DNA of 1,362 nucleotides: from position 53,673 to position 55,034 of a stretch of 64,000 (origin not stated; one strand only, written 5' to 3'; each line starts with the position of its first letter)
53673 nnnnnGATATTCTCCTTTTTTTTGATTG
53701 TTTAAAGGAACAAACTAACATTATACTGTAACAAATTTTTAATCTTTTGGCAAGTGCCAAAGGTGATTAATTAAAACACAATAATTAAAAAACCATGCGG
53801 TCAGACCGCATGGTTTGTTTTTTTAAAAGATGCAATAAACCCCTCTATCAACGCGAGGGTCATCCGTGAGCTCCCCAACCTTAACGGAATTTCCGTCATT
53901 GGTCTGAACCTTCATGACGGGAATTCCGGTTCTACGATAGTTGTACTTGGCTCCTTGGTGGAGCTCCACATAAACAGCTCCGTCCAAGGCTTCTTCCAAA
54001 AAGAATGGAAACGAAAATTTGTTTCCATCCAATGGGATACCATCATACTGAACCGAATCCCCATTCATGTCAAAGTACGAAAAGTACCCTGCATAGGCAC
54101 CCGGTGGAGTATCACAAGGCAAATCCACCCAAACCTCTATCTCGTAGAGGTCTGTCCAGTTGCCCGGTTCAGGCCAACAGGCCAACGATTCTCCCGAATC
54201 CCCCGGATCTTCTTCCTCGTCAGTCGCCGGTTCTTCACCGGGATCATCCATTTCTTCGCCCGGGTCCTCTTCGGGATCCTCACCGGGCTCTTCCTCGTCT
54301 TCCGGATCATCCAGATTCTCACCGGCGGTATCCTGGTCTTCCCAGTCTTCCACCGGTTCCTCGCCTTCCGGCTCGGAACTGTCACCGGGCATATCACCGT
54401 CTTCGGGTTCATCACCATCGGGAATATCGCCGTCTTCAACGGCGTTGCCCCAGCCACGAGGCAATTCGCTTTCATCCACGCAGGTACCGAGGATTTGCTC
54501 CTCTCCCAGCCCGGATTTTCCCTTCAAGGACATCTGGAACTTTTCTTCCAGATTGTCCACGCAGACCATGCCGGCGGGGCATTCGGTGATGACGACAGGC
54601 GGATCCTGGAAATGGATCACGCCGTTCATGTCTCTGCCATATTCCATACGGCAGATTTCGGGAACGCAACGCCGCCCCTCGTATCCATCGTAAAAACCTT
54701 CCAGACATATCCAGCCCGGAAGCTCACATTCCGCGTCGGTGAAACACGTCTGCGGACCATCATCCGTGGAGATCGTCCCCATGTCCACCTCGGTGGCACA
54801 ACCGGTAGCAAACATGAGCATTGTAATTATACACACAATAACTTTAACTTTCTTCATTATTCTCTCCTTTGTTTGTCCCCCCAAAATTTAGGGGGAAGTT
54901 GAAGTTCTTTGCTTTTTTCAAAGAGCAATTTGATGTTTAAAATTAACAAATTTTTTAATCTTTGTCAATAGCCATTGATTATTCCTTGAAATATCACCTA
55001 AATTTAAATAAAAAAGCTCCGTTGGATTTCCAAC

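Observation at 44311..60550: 16-kb block of nine self-contained genes encoding a paralogous family of secreted, cysteine-rich, hyper-acidic repeat proteins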

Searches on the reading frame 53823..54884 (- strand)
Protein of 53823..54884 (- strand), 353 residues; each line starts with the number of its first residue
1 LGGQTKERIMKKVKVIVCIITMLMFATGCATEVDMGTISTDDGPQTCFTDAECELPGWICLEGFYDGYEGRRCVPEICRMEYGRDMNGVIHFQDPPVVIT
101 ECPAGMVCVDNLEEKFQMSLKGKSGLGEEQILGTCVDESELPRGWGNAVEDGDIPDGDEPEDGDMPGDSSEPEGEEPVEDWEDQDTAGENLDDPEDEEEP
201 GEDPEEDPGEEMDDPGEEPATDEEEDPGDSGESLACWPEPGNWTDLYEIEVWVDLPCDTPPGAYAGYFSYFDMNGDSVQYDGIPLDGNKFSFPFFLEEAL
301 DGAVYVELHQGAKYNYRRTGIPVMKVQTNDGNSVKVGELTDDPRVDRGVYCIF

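Call 3: search_protein_families(library=pfam, proteins=[window:53823-54884:-], max_evalue=0.1)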
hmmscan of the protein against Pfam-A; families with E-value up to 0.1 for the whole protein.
window:53823-54884:- (353 aa): 0 families

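Call 17: search_protein_families(library=ncbifam, proteins=[window:53823-54884:-], max_evalue=0.1)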
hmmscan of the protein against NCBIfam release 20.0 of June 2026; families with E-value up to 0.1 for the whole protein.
window:53823-54884:- (353 aa): 0 families

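Call 21: find_homologous_proteins(query=A1, max_evalue=0.001)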
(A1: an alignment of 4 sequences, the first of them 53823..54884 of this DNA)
Query A1 (4 sequences) (353 aa, profile of the alignment): 2 proteins with E <= 0.001 among 8000 candidates.
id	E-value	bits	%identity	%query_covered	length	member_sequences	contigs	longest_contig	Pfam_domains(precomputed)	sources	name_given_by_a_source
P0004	1.9e-124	433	45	55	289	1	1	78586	-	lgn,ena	-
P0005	1.9e-95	338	99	97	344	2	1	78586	-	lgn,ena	-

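Call 40: find_related_loci(query=A1, collection=metagenome_contigs, flank=10000)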
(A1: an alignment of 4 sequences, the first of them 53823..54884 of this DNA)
Query A1 (353 aa) in metagenome_contigs; peptide patterns used: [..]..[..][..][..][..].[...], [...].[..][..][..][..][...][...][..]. (x = any residue, [..] = any of these).
600 stretches matched a pattern, but none encodes a relative of the query by tblastn (E <= 1e-3).

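Call 44: predict_structure(alignment_id=A4)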
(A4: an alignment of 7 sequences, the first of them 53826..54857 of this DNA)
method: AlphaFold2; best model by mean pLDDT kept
length: 344 residues; sequences in the alignment: 7
mean_pLDDT: 47.5   pTM: 0.33
mean pLDDT of the five models: 47.5, 46.7, 46.2, 46.2, 44.5
residues with pLDDT >= 90: 0; 70-90: 39; 50-70: 92; < 50: 213
segments of 3 or more residues with pLDDT < 50: 1-96, 113-125, 133-146, 148-156, 158-162, 164-167, 171-184, 186-190, 192-194, 196-198, 211-235, 303-306, 330-339
pLDDT, mean of each block of 10 residues (from residue 1): 39 34 25 28 33 28 30 30 35 47 58 46 49 41 39 43 47 40 42 46 50 42 30 54 68 72 71 76 73 70 54 65 57 47 59
secondary structure, 60 per line:
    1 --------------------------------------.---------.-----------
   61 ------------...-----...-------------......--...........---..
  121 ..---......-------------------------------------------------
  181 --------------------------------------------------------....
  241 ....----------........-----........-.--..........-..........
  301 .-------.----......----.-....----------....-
elements in order: E73-75 E81-83 E97-99 H105-115 H119-122 E126-128 E237-244 E255-262 E268-275 E280-286 E294-301 E314-319 E326-329 E340-343

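Call 47: fold_search(model_id=the predicted structure, library=pdb)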
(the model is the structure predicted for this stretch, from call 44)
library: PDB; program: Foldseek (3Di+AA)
matches with E <= 10: 1083; with E <= 0.001: 0
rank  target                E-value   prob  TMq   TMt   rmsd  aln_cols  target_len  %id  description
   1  9m8o_P                2.5e-02  0.89  0.15  0.28   5.4        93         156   15  Cryo-EM structure of bacteriophage NF5 baseplate (released 2025-12-17)
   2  1djg_B                3.3e-02  0.66  0.15  0.10   9.1       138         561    9  PHOSPHOINOSITIDE-SPECIFIC PHOSPHOLIPASE C-DELTA1 FROM RAT COMPLEXED WITH LANTHANUM (released 1997-07-07)
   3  7vs3                  3.3e-02  0.51  0.14  0.18   8.6       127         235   13  The crystal structure of rat calcium-dependent activator protein for secretion (CAPS) C2PH (released 2023-02-15)
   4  6ewl                  4.2e-02  0.69  0.16  0.30   7.9       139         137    8  Danio rerio CEP120 first C2 domain (C2A) (released 2018-05-02)
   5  1djg_A                4.4e-02  0.60  0.15  0.11   9.3       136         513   10  PHOSPHOINOSITIDE-SPECIFIC PHOSPHOLIPASE C-DELTA1 FROM RAT COMPLEXED WITH LANTHANUM (released 1997-07-07)
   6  3l4c_A                4.6e-02  0.47  0.14  0.21   8.9       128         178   10  Structural basis of membrane-targeting by Dock180 (released 2010-02-23)
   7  4icx_C                7.7e-02  0.35  0.14  0.26   8.6       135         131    7  N-terminal C2 domain of human CEP120 (released 2014-06-18)
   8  3pyc                  9.1e-02  0.51  0.17  0.31   7.7       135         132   10  Crystal structure of human SMURF1 C2 domain (released 2011-04-06)
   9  2wsk                  9.6e-02  0.90  0.14  0.08   4.1        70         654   14  Crystal structure of Glycogen Debranching Enzyme GlgX from Escherichia coli K-12 (released 2010-09-01)
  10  2cjt_A                9.6e-02  0.44  0.16  0.32   8.8       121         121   17  Structural Basis for a Munc13-1 Homodimer - Munc13-1 - RIM Heterodimer Switch: C2-domains as Versatile Protein-Protein (released 2006-06-07)
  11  2rb8                  1.0e-01  0.60  0.14  0.38   6.6        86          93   20  High resolution design of a protein loop (released 2007-11-20)
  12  6flj                  1.0e-01  0.41  0.14  0.29   8.8       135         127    7  Crystal structure of Cep120 C2A_K76A mutant (released 2018-02-14)
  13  6nyc                  1.1e-01  0.28  0.13  0.26  10.0       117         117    9  Munc13-1 C2B-domain, calcium free (released 2019-02-20)
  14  2qzq                  1.2e-01  0.66  0.19  0.35   8.2       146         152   14  Crystal structure of C-terminal of Aida (released 2008-09-23)
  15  2oxe_A                1.3e-01  0.77  0.19  0.15   6.4       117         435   14  Structure of the Human Pancreatic Lipase-related Protein 2 (released 2007-03-27)
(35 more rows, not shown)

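Call 74: search_protein_families(library=padloc, proteins=[window:53823-54884:-], max_evalue=0.01)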
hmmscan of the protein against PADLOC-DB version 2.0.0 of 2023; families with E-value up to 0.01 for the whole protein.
window:53823-54884:- (353 aa): 0 families
